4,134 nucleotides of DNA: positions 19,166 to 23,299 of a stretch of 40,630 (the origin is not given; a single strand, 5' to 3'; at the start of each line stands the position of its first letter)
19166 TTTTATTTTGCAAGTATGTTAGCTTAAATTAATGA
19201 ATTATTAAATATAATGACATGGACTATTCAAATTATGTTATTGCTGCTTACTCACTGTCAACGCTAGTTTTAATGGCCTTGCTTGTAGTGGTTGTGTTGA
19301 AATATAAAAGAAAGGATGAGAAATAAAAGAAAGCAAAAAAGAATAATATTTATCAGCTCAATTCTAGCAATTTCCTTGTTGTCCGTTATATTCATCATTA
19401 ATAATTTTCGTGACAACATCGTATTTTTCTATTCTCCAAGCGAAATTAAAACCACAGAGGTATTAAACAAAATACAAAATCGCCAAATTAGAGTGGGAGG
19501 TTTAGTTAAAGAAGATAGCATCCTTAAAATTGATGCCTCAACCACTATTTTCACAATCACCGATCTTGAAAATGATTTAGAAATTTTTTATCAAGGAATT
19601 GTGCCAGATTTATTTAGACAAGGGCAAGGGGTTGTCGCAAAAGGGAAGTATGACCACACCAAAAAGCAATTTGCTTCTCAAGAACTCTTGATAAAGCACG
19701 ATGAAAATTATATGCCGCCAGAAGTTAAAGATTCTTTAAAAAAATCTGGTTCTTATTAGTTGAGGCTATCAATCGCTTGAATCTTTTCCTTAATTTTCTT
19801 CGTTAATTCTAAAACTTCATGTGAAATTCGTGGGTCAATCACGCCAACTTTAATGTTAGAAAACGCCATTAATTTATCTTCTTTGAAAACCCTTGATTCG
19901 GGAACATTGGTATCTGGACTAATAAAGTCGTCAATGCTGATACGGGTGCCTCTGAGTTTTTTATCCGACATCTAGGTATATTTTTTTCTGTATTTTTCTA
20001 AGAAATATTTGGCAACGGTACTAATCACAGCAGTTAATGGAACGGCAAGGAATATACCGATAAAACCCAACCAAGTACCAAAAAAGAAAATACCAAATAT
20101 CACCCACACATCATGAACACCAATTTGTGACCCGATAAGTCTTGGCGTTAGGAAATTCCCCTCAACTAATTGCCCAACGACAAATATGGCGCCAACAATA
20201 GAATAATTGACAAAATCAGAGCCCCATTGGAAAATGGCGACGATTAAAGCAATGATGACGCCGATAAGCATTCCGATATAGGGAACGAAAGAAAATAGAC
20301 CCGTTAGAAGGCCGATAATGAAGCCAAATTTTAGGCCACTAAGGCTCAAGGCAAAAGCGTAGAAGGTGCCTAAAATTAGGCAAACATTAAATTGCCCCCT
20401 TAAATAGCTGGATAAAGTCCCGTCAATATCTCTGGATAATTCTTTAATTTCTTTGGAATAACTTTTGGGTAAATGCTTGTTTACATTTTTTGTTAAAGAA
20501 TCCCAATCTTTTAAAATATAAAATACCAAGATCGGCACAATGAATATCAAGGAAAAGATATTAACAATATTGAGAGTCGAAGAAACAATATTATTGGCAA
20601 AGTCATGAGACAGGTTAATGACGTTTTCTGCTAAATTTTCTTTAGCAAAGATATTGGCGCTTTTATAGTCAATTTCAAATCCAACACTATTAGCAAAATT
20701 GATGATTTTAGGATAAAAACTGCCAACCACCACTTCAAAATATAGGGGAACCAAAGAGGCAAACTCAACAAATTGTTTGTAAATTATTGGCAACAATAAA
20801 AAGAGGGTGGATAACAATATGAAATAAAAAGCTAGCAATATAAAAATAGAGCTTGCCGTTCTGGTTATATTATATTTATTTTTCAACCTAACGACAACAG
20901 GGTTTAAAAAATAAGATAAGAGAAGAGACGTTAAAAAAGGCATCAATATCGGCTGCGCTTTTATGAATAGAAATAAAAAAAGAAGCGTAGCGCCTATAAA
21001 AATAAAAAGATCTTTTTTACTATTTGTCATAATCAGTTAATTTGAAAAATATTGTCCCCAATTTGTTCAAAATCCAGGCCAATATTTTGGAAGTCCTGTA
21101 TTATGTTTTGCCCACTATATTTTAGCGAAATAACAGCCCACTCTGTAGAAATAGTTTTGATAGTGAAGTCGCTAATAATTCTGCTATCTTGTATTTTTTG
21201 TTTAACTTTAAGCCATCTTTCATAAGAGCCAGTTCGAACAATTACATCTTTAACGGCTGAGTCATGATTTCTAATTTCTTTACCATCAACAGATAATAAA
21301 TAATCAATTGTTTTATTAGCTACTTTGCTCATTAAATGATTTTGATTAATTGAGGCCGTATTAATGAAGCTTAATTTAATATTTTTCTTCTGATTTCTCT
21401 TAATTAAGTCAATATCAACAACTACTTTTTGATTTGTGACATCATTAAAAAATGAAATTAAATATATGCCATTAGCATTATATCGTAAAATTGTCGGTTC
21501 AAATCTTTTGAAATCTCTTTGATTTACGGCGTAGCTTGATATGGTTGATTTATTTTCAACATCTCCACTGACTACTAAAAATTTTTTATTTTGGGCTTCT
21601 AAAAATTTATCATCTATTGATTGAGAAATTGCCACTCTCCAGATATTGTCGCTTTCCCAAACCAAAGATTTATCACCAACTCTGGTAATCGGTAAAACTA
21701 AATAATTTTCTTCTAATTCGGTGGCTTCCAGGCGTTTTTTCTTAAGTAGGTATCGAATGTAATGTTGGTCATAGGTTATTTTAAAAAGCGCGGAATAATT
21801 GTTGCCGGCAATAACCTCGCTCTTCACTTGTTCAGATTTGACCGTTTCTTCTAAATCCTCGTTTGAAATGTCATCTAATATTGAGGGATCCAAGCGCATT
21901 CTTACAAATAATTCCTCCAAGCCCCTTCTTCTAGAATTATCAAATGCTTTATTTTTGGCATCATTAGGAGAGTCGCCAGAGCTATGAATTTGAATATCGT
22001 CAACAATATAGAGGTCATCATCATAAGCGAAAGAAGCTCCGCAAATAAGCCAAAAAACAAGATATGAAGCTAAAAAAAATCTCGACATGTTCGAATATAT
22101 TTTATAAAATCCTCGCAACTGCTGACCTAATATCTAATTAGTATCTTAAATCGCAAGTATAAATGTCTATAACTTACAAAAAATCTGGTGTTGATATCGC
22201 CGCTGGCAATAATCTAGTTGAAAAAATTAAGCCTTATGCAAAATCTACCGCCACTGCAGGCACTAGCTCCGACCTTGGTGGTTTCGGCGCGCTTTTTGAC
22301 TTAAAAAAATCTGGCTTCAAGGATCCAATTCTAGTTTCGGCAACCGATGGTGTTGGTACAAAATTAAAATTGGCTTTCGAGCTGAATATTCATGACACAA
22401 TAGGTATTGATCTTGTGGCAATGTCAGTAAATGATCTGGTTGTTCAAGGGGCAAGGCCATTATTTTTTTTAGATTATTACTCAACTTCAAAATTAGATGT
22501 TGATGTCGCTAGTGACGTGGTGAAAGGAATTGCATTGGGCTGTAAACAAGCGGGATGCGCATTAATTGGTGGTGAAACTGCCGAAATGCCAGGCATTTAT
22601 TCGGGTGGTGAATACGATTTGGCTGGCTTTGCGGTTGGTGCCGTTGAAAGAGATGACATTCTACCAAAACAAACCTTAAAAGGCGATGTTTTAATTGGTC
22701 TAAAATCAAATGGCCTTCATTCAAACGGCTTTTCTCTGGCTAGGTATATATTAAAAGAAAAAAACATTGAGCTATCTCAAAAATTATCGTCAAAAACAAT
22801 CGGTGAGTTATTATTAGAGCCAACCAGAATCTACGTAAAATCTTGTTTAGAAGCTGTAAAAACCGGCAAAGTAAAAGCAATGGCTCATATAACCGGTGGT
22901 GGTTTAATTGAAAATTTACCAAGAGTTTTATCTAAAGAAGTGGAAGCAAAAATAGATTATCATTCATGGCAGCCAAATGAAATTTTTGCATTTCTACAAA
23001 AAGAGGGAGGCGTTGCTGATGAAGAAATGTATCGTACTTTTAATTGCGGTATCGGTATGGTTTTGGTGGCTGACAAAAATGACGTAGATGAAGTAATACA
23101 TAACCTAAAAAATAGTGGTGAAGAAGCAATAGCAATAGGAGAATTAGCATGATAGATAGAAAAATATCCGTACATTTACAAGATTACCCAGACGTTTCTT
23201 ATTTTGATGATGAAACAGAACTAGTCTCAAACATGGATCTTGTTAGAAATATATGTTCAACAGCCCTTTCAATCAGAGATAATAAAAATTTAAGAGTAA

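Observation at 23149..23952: Orphan, intact IleRS C-terminal tRNA-binding module expressed as its own cistron behind purM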

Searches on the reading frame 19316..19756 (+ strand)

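Call 86: search_protein_families(library=pfam, proteins=[window:19316-19756:+], max_evalue=0.00001)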
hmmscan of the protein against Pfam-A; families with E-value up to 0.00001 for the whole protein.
window:19316-19756:+ (147 aa): 1 family
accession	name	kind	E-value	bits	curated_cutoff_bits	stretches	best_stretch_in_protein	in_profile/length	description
PF03100.22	CcmE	-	3.7e-29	101.4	24.6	1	35-135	1-99/99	CcmE domain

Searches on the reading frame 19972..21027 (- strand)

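Call 6: search_protein_families(library=pfam, proteins=[window:19972-21027:-], max_evalue=0.001)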
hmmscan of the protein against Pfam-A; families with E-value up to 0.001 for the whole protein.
window:19972-21027:- (351 aa): 1 family
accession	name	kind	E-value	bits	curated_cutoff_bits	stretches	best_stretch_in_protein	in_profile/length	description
PF01594.21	AI-2E_transport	-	4.4e-54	184.3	34.3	1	11-340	4-324/327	AI-2E family transporter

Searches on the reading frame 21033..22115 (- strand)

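Call 6: search_protein_families(library=pfam, proteins=[window:21033-22115:-], max_evalue=0.001)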
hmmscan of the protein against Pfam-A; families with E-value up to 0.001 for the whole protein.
window:21033-22115:- (360 aa): 1 family
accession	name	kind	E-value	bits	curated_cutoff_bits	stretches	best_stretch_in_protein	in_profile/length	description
PF09839.14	DUF2066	-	1.1e-05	25.3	23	1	54-274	18-229/232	Uncharacterized protein conserved in bacteria (DUF2066)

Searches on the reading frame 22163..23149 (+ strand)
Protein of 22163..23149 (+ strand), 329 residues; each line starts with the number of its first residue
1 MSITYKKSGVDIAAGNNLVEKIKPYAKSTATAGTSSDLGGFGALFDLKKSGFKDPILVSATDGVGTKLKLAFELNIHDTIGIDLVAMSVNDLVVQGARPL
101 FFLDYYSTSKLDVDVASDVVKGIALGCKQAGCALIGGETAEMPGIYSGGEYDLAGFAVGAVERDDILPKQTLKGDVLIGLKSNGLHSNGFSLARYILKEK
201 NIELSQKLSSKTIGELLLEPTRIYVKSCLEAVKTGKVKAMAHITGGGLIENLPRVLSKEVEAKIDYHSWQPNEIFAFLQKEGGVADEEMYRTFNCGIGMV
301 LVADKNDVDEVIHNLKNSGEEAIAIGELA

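Call 3: search_protein_families(library=pfam, proteins=[window:22163-23149:+], max_evalue=0.01)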
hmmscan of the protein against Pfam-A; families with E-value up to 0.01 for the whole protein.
window:22163-23149:+ (329 aa): 2 families
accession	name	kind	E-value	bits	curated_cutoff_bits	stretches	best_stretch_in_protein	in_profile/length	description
PF02769.27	AIRS_C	-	2.3e-36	125.7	23.1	1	174-328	3-145/156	AIR synthase related protein, C-terminal domain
PF00586.29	AIRS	-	1.2e-23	84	24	1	57-161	15-112/112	AIR synthase related protein, N-terminal domain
